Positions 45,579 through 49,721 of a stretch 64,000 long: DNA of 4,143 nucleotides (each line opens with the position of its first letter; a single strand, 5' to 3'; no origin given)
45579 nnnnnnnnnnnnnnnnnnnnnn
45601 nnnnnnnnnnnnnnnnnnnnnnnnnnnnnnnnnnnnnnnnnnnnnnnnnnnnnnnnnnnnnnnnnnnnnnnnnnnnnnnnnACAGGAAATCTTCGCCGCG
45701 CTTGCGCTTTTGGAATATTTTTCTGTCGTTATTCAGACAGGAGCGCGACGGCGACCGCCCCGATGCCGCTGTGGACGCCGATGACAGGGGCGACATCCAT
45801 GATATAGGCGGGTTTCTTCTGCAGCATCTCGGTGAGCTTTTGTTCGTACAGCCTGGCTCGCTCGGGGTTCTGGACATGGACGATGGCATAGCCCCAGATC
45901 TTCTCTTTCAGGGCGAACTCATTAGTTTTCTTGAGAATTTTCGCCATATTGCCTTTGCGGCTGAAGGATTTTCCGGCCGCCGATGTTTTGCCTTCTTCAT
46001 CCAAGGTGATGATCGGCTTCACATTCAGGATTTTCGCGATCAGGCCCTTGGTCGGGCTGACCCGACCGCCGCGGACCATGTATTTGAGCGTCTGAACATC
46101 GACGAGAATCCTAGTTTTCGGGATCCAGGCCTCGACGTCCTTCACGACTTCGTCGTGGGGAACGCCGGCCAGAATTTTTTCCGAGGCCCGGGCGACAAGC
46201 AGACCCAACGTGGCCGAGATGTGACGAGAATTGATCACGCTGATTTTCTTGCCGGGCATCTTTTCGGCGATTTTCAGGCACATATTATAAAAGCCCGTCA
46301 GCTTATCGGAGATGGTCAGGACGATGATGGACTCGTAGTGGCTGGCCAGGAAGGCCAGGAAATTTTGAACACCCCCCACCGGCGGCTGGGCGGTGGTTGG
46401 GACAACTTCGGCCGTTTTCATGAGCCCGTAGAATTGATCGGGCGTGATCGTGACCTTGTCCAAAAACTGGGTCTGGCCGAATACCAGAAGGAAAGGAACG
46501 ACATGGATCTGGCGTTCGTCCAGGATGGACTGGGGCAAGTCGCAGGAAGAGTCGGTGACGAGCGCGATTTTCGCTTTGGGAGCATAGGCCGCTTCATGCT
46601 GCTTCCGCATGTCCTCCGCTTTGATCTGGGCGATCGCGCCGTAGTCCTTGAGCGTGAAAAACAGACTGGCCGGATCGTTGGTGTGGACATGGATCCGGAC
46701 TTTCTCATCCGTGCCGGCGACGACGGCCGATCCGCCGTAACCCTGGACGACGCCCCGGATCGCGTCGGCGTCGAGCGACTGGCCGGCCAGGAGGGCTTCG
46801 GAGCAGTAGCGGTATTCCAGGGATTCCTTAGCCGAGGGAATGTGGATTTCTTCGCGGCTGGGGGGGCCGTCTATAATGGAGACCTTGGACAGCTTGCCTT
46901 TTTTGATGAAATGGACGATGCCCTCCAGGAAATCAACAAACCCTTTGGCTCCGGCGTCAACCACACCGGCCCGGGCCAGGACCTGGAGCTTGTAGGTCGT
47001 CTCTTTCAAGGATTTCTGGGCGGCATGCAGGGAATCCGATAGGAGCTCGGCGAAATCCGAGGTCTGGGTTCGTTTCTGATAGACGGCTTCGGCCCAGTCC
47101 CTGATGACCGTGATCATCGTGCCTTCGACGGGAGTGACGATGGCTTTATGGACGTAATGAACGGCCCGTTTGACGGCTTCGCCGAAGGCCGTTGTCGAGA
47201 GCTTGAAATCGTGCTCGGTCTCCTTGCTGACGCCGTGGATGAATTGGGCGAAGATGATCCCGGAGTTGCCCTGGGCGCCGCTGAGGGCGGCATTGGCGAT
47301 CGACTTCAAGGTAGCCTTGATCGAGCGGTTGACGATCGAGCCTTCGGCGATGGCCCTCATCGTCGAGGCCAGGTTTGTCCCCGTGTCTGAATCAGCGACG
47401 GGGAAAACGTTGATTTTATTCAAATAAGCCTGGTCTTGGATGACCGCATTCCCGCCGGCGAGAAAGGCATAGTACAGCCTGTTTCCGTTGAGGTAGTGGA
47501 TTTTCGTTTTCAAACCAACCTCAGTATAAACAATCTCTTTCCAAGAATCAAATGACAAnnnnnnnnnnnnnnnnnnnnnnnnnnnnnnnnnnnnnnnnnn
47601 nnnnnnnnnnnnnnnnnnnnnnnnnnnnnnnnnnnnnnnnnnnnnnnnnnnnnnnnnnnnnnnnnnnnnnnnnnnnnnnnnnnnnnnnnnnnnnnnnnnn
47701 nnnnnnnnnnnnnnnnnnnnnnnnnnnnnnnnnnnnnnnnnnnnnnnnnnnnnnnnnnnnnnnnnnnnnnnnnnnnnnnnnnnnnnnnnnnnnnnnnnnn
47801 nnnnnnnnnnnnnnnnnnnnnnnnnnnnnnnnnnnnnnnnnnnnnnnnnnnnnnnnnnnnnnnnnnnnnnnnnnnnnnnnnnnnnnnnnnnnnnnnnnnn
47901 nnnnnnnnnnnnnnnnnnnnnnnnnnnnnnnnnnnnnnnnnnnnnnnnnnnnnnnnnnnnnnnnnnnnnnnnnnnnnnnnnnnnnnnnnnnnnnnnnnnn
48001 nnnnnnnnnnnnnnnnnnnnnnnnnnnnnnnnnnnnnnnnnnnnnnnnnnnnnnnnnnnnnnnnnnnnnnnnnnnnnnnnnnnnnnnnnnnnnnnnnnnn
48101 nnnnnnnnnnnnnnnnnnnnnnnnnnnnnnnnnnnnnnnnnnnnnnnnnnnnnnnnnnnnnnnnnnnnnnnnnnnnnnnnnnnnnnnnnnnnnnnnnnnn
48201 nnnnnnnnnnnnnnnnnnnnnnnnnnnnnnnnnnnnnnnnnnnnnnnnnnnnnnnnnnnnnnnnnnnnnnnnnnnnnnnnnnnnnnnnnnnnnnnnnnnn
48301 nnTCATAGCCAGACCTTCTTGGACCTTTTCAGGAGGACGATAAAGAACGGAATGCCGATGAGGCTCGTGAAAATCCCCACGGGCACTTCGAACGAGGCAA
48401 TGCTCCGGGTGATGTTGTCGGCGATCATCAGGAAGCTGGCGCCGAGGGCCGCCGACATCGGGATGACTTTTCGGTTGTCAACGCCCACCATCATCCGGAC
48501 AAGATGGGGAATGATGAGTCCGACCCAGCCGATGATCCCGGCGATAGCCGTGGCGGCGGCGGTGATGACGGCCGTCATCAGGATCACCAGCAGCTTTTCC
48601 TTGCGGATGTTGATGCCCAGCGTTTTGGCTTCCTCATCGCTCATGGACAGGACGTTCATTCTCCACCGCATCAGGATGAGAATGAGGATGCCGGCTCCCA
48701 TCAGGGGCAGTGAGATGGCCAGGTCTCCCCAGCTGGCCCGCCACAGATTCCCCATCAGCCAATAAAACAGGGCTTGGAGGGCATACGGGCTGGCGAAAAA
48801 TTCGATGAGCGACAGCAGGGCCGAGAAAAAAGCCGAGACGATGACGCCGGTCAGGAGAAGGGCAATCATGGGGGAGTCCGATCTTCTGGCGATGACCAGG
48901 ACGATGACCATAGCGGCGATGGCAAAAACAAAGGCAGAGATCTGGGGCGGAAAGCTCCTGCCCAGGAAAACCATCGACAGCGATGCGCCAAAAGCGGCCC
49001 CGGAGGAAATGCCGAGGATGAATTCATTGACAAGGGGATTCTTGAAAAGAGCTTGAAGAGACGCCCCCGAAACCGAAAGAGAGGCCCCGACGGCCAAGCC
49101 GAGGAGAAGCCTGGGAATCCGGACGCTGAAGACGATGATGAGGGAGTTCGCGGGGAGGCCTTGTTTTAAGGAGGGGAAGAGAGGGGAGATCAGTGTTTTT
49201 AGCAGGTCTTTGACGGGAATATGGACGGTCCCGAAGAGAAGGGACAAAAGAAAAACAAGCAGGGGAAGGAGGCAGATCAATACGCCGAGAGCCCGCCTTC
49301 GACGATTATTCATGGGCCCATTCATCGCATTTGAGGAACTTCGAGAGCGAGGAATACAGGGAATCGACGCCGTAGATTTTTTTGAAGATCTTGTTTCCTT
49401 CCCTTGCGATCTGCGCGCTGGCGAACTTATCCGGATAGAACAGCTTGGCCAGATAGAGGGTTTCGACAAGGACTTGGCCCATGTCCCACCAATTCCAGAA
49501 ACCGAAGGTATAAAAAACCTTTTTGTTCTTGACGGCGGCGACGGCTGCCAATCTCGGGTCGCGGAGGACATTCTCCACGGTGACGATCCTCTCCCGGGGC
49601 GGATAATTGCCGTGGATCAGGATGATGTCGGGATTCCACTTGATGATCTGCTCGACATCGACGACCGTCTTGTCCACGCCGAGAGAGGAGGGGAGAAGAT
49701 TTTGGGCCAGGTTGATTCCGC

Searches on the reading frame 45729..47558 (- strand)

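Call 74: search_protein_families(library=pfam, proteins=[window:45729-47558:-], max_evalue=0.00001)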
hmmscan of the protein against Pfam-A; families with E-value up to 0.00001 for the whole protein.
window:45729-47558:- (609 aa): 4 families
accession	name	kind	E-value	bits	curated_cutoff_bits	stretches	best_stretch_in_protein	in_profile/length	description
PF02645.21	DegV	-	3.3e-68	230.5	27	1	330-608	1-279/280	Uncharacterised protein, DegV family COG1307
PF02734.22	Dak2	-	1.3e-34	120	27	1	53-215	1-173/174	DAK2 domain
PF21645.3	FakA-like_M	-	1.2e-18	67.1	24.9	1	248-323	1-79/80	Fatty acid kinase subunit A-like, middle domain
PF13684.11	FakA-like_C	-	1.2e-07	31.8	23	1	385-607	23-213/216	Fatty acid kinase subunit A-like, C-terminal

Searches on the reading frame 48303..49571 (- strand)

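Call 74: search_protein_families(library=pfam, proteins=[window:48303-49571:-], max_evalue=0.00001)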
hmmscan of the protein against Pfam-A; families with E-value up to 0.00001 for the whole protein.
window:48303-49571:- (422 aa): 2 families
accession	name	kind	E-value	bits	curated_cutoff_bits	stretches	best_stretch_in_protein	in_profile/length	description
PF01032.23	FecCD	-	2.9e-86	289.8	26.5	1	104-416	3-311/311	FecCD transport family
PF00950.22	ABC-3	-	2.8e-07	30.8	20.1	1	206-384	53-228/258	ABC 3 transport family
